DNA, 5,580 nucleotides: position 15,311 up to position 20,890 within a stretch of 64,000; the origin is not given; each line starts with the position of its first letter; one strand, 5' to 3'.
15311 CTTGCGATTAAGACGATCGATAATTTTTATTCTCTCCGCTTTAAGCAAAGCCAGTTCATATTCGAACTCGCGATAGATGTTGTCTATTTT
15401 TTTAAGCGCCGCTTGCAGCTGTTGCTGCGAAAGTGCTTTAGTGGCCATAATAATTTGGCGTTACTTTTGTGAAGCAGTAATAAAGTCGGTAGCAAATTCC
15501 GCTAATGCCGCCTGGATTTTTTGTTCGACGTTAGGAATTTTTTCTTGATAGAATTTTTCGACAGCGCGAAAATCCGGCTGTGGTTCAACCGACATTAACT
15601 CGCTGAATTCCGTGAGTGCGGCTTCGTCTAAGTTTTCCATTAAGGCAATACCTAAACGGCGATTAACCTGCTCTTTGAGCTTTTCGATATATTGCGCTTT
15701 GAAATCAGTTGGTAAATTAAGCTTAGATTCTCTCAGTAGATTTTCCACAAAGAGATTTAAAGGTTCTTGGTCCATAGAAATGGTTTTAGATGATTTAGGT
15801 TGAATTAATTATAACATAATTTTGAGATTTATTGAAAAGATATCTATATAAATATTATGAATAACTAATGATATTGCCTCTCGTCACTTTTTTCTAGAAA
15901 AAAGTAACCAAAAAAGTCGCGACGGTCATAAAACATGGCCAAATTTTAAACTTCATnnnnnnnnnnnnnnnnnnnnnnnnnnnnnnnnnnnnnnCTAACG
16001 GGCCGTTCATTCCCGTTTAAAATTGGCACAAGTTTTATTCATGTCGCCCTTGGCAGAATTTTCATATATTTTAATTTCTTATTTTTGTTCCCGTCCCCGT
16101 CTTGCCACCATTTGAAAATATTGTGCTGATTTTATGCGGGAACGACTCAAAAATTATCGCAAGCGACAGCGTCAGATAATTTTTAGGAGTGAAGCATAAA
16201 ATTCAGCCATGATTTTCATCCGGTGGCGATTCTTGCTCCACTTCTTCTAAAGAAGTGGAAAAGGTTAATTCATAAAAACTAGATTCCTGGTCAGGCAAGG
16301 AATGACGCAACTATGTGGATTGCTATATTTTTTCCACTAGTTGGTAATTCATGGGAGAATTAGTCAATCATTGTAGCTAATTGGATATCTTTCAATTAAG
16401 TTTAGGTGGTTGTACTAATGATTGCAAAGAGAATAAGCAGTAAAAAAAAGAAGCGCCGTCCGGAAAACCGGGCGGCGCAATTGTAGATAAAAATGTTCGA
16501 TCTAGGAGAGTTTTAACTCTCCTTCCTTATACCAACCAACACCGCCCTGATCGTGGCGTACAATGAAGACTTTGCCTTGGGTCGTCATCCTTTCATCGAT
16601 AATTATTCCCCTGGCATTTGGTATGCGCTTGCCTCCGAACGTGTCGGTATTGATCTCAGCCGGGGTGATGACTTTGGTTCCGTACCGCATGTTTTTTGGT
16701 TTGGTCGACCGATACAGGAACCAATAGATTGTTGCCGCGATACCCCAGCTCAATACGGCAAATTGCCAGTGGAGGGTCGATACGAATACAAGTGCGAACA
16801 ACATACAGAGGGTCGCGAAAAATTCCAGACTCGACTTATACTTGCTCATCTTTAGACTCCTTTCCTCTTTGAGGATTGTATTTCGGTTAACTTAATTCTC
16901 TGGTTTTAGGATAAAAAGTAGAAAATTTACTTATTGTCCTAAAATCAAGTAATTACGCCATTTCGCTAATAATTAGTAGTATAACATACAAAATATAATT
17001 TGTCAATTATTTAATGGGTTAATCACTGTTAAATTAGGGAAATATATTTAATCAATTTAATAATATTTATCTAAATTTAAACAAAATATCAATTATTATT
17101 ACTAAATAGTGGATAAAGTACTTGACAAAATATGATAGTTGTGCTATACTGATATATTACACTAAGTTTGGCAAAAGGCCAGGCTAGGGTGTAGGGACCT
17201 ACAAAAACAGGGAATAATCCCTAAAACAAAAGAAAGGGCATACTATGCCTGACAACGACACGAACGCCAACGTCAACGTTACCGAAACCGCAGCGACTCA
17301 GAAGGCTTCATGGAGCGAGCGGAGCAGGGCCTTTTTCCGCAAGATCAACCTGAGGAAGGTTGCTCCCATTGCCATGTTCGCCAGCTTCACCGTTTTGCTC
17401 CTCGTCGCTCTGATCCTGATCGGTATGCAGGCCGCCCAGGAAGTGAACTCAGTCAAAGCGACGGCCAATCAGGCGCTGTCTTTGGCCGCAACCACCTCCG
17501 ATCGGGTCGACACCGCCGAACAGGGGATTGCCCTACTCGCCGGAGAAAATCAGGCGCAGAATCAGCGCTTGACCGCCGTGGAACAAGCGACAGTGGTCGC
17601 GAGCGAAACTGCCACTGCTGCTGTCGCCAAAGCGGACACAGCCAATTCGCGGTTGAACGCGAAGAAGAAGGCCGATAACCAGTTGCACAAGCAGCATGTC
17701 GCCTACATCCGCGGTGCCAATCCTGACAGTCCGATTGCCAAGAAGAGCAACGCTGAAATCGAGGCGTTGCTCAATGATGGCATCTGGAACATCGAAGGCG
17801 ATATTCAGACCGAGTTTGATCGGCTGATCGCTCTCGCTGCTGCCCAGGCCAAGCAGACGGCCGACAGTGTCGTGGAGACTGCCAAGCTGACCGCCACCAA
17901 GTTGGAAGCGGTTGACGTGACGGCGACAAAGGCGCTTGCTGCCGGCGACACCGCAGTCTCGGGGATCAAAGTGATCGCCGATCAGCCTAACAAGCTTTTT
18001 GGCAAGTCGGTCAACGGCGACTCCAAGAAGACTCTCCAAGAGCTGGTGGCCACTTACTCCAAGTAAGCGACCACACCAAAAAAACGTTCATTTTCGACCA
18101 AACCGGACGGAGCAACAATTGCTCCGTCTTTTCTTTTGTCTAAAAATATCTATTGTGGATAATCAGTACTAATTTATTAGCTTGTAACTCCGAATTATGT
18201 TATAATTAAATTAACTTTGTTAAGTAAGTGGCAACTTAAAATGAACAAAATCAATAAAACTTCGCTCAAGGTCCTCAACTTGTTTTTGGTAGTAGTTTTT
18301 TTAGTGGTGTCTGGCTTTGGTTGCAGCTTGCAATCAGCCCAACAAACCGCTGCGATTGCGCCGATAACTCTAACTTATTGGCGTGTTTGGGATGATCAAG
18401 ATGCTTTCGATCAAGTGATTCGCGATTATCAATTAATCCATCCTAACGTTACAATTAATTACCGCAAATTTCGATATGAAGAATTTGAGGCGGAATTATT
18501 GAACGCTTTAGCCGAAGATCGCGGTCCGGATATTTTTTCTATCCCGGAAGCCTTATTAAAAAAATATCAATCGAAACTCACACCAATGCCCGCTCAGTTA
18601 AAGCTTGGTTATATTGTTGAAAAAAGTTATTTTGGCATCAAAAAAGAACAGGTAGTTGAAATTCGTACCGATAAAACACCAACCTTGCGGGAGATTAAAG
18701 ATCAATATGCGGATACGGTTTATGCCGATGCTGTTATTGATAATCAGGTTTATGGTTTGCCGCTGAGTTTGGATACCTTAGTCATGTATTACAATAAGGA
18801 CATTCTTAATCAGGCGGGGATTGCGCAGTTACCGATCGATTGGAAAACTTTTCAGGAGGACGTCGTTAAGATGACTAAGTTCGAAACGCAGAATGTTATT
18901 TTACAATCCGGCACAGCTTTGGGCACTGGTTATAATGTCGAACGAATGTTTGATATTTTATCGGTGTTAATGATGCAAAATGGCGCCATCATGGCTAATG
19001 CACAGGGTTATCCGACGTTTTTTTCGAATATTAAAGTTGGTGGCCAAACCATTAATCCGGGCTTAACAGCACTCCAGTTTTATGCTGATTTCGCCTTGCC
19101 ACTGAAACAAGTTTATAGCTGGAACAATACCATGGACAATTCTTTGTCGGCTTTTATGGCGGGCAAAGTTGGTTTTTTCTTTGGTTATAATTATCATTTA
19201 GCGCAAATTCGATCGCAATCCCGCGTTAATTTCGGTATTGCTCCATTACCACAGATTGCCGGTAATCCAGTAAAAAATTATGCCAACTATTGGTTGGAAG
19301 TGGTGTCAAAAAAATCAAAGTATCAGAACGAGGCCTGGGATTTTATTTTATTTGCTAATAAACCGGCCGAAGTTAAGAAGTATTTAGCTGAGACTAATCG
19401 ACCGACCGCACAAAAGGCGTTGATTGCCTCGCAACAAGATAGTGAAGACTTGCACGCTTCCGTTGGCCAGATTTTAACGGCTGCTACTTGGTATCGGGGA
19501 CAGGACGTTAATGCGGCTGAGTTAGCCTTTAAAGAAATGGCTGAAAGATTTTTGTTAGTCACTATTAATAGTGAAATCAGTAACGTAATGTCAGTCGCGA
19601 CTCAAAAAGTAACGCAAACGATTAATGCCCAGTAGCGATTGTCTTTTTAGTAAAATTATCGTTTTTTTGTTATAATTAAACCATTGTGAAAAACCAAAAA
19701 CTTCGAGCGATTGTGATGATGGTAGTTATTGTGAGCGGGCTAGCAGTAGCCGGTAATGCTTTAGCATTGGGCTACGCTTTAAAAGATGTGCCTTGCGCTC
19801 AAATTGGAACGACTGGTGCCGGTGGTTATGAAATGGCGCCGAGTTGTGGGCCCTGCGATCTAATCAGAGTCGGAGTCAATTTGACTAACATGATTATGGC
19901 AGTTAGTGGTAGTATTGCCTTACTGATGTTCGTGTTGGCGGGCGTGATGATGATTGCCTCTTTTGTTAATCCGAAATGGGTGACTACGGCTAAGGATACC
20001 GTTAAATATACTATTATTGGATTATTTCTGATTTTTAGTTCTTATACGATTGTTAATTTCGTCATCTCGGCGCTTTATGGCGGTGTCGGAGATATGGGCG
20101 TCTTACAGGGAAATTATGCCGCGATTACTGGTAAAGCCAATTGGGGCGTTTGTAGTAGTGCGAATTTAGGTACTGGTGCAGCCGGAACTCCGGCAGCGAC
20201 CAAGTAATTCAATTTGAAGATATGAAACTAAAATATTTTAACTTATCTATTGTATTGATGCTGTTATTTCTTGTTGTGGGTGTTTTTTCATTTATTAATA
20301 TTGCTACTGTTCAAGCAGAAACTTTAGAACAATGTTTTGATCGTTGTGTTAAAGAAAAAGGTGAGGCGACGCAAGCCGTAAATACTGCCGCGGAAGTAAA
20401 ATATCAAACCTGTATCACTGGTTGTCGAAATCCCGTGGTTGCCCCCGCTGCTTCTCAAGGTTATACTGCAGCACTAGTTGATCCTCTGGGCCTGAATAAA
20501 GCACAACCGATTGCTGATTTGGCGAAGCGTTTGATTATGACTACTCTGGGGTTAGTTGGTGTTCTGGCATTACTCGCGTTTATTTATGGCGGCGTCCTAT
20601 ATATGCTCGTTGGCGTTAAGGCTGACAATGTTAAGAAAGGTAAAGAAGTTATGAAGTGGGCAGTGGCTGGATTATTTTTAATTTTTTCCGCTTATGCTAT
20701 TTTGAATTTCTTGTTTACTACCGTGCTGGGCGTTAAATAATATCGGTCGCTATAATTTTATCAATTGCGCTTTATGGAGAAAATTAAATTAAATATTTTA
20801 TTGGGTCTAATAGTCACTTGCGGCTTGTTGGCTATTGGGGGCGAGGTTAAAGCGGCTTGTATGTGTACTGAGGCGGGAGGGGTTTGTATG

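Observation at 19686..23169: Array of six tandem paralogous secreted proteins sharing a VirB2/TrbC-like two-helix pilin C-terminus with hypervariable, partly Cys-rich ectodomains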

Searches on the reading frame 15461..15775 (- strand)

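Call 8: search_protein_families(library=pfam, proteins=[window:15461-15775:-], max_evalue=0.001)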
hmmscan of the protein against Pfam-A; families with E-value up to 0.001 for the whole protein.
window:15461-15775:- (104 aa): 1 family
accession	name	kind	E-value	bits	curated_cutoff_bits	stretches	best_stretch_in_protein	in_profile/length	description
PF18908.5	DUF5663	-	5.7e-05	24.1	23.7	1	20-96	9-82/84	Protein of unknown function (DUF5663)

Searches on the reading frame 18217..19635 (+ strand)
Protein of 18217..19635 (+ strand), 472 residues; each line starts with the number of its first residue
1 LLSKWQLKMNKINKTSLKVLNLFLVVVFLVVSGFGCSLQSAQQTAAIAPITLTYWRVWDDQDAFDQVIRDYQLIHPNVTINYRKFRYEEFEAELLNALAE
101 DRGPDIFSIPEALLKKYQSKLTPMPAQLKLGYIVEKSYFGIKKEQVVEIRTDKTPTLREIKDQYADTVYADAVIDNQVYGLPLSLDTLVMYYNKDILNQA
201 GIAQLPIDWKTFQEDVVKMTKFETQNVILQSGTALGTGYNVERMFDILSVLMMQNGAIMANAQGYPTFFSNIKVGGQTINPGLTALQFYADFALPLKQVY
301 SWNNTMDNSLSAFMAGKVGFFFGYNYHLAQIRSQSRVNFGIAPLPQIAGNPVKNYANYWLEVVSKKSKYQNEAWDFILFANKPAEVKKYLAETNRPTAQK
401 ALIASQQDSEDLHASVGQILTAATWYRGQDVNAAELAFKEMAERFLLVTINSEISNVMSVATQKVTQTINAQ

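Call 8: search_protein_families(library=pfam, proteins=[window:18217-19635:+], max_evalue=0.001)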
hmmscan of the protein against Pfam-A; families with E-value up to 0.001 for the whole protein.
window:18217-19635:+ (472 aa): 2 families
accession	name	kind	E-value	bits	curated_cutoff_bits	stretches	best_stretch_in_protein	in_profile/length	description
PF13416.11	SBP_bac_8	-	2.2e-22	80.6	27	1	68-407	3-270/279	Bacterial extracellular solute-binding protein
PF01547.30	SBP_bac_1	-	5.2e-22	79.7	26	1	61-385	5-305/307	Bacterial extracellular solute-binding protein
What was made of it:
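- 18217..19635 (+): Carbohydrate-type solute-binding protein homologue (472 aa) with a lipoprotein-type N-terminus (..VSGFGC). No ABC permease or ATPase is in the window. It is the conserved upstream partner of the pilin array. Pfam SBP_bac_8 and SBP_bac_1, E about 1e-22 (call 8).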

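Call 43: search_solved_structures(query=window:18217-19635:+, max_evalue=0.001)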
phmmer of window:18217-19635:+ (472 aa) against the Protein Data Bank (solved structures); distinct sequences matched with E-value up to 0.001: 34.
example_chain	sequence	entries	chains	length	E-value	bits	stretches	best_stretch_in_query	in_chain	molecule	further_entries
4r9f_A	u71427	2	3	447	1.2e-13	53.7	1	165-386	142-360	MBP1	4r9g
6rjy_A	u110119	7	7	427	4.5e-10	41.9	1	58-394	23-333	Arabino-oligosaccharids-binding protein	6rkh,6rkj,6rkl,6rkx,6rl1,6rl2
3uor_A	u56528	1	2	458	2e-09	39.8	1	164-215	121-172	ABC transporter sugar binding protein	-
9xf5_A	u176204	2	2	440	6.1e-09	38.2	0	41-109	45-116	ABC transporter substrate-binding protein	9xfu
4rk2_A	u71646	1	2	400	1.3e-08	37.1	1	170-219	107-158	Putative sugar ABC transporter, substrate-binding protein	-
4qrz_A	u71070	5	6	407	1.7e-08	36.7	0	172-251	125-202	ABC-TYPE SUGAR TRANSPORTER | ABC transporter, substrate binding protein (Sugar)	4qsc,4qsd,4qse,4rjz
8art_A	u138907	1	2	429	5.4e-08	35.1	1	152-214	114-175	Putative secreted maltose-binding protein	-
7nbz_A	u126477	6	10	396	6.5e-08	34.8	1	168-392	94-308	Sulfoquinovosyl binding protein | Sulfoquinovosyl glycerol-binding protein SmoF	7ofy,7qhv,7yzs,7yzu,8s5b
3zkk_A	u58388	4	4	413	7.1e-07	31.4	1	160-228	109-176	XOS BINDING PROTEIN | PUTATIVE SUGAR TRANSPORTER SOLUTE-BINDING PROTEIN | SUGAR TRANSPORTER SOLUTE-BINDING PROTEIN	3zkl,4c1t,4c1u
1eu8_A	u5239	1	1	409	9.2e-07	31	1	176-383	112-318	TREHALOSE/MALTOSE BINDING PROTEIN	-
3k01_A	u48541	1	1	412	2.3e-06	29.7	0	152-203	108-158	Acarbose/maltose binding protein GacH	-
3jzj_A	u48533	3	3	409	3.1e-06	29.3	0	152-203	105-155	Acarbose/maltose binding protein GacH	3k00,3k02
2zyk_A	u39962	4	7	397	3.5e-06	29.1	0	311-403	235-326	Solute-binding protein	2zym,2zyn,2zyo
5tu0_A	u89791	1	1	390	6.4e-06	28.2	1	161-406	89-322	Lmo2125 protein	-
5f7v_A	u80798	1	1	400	1.4e-05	27.1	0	56-221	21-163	Lmo0181 protein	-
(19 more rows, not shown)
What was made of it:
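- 18217..19635 (+): PDB sequence relatives are sugar-binding proteins (call 43).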

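Call 83: find_related_loci(query=window:18217-19635:+, collection=metagenome_contigs, flank=6000)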
Query window:18217-19635:+ (472 aa) in metagenome_contigs; peptide patterns used: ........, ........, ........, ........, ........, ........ (x = any residue, [..] = any of these).
101 stretches matched a pattern; 68 encode a relative of the query (tblastn E <= 1e-3); 68 distinct loci.
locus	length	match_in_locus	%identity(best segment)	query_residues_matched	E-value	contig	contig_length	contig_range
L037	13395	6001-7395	71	6-469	0e+0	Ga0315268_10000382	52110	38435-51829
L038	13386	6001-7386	71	9-469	0e+0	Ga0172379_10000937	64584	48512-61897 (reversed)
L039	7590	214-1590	69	13-470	0e+0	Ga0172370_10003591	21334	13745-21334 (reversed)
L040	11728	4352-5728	69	13-470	0e+0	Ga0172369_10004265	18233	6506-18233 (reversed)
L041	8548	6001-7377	68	13-470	0e+0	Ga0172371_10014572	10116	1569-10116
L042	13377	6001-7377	56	12-470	8e-177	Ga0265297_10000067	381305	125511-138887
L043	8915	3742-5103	56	14-469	3e-168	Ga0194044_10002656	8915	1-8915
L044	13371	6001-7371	55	9-469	4e-165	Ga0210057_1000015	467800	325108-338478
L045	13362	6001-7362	54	11-469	6e-164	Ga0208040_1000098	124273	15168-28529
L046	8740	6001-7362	54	11-469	5e-164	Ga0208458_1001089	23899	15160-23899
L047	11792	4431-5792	54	11-469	3e-162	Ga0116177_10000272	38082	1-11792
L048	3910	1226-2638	49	10-471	5e-155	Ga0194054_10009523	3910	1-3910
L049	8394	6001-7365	52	16-470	7e-150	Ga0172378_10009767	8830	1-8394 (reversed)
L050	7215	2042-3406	52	16-470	5e-150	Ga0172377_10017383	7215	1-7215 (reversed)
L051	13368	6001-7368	51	18-470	2e-147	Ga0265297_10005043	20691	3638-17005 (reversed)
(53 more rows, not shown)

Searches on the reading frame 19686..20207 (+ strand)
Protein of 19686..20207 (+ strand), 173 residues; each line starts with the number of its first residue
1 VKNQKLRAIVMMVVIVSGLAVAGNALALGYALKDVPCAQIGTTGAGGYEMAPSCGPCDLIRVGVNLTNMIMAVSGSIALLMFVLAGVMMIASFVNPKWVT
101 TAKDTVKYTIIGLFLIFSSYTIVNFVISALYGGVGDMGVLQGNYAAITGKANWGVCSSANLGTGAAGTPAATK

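Call 3: search_protein_families(library=pfam, proteins=[window:19686-20207:+], max_evalue=1)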
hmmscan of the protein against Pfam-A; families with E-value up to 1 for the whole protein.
window:19686-20207:+ (173 aa): 4 families
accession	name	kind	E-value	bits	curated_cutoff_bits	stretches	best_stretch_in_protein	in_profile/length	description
PF18895.5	T4SS_pilin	-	3.5e-09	37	26.6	1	65-126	11-71/71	Type IV secretion system pilin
PF04956.18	TrbC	-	0.0032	18.1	27.9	1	65-125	43-97/98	TrbC/VIRB2 pilin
PF15562.11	Imm17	-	0.0098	16.2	25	1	79-108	1-30/61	Immunity protein 17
PF06072.16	Herpes_US9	-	0.19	12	23.7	1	8-32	33-57/61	Alphaherpesvirus tegument protein US9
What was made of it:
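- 19686..20207 (+): p1: pilin-module protein, 173 aa. Layout: signal peptide 1-27, N-terminal tail 28-58 with Cys37 and C54-x-x-C57, core 59-134, and a 39-residue C-terminal tail with Cys156. It is the position-1 orthogroup and the member most tightly linked to the SBP. PF18895, 37 bits (call 3).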

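Call 4: search_protein_families(library=ncbifam, proteins=[window:19686-20207:+], max_evalue=1)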
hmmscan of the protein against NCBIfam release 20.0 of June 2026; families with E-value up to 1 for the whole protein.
window:19686-20207:+ (173 aa): 1 family
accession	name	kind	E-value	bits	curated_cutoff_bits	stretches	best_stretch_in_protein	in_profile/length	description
NF045849.1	ICE_MMCAP2_0565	equivalog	0.14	11.9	40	1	70-129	20-79/80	Mbov_0395 family pilin-like conjugal transfer protein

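Call 50: find_homologous_proteins(query=window:19686-20207:+, max_evalue=0.00001)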
Query window:19686-20207:+ (173 aa): 2 proteins with E <= 0.00001 among 333 candidates.
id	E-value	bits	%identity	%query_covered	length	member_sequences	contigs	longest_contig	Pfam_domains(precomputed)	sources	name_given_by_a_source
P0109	1.9e-82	293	99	80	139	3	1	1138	PF18895.6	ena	-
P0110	1.7e-81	290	79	99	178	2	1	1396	PF18895.6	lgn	-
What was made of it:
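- Tried and rejected: The homologue search with p1 returned only two hits at my E-value limit of 1e-5 (call 50).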

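Call 66: predict_structure(alignment_id=A5)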
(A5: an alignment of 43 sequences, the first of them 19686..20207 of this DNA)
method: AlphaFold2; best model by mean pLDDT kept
length: 173 residues; sequences in the alignment: 43
mean_pLDDT: 64.9   pTM: 0.46
mean pLDDT of the five models: 64.9, 58.8, 58.7, 55.0, 54.7
residues with pLDDT >= 90: 1; 70-90: 81; 50-70: 48; < 50: 43
segments of 3 or more residues with pLDDT < 50: 37-56, 154-173
pLDDT, mean of each block of 10 residues (from residue 1): 68 75 62 48 42 50 72 82 83 78 86 87 79 56 54 47 41 38
secondary structure, 60 per line:
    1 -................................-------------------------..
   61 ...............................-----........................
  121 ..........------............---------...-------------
elements in order: H2-33 H59-91 H97-130 H137-148
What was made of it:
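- The AlphaFold2 model of p1 is low-confidence in the Cys-bearing tails (call 66), so the disulfide idea is untested.
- Tried and rejected: The AlphaFold2 model of p1 has pLDDT below 50 in the tails (call 66).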

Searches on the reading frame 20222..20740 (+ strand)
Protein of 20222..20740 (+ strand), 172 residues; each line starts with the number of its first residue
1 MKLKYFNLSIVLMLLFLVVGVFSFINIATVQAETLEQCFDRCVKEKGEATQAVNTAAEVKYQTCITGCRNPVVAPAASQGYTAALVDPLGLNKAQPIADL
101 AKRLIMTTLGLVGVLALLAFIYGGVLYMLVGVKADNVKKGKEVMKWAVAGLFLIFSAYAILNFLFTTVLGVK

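Call 3: search_protein_families(library=pfam, proteins=[window:20222-20740:+], max_evalue=1)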
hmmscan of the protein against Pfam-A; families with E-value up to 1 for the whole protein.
window:20222-20740:+ (172 aa): 5 families
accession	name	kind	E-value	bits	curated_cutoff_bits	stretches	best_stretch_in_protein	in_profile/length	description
PF18895.5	T4SS_pilin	-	2.2e-08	34.5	26.6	1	109-164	17-71/71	Type IV secretion system pilin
PF04956.18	TrbC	-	0.0013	19.3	27.9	1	90-163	34-97/98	TrbC/VIRB2 pilin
PF05653.20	Mg_trans_NIPA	-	0.0039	16.8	26.2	1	82-164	74-156/295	Magnesium transporter NIPA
PF15670.10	Spem1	-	0.17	11.7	27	1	10-56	26-74/253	Spermatid maturation protein 1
PF02953.20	zf-Tim10_DDP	-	0.58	10.2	22.3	0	33-68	18-47/64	Tim10/DDP family zinc finger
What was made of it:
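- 20222..20740 (+): p2: pilin-module protein, 172 aa. Layout: signal peptide 1-32, a 64-residue ectodomain with CX3C...CX3C, and a C-terminal core 97-172. PF18895, 34.5 bits (call 3).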

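Call 4: search_protein_families(library=ncbifam, proteins=[window:20222-20740:+], max_evalue=1)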
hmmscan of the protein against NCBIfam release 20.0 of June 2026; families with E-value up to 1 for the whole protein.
window:20222-20740:+ (172 aa): 4 families
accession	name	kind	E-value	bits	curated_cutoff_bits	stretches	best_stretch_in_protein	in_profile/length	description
NF045849.1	ICE_MMCAP2_0565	equivalog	0.00075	19.1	40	1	101-167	13-79/80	Mbov_0395 family pilin-like conjugal transfer protein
NF041788.1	anti-phage_ZorB1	equivalog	0.014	14.8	400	1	4-71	23-89/243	type I Zorya anti-phage system protein ZorB1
TIGR04453.1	Lepto_8Cys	subfamily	0.079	13.4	34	1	11-70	3-61/85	Cys-rich protein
NF033175.1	fuso_auto_Nterm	subfamily_domain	0.24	11.5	55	1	3-33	13-45/120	autotransporter-associated N-terminal domain-containing protein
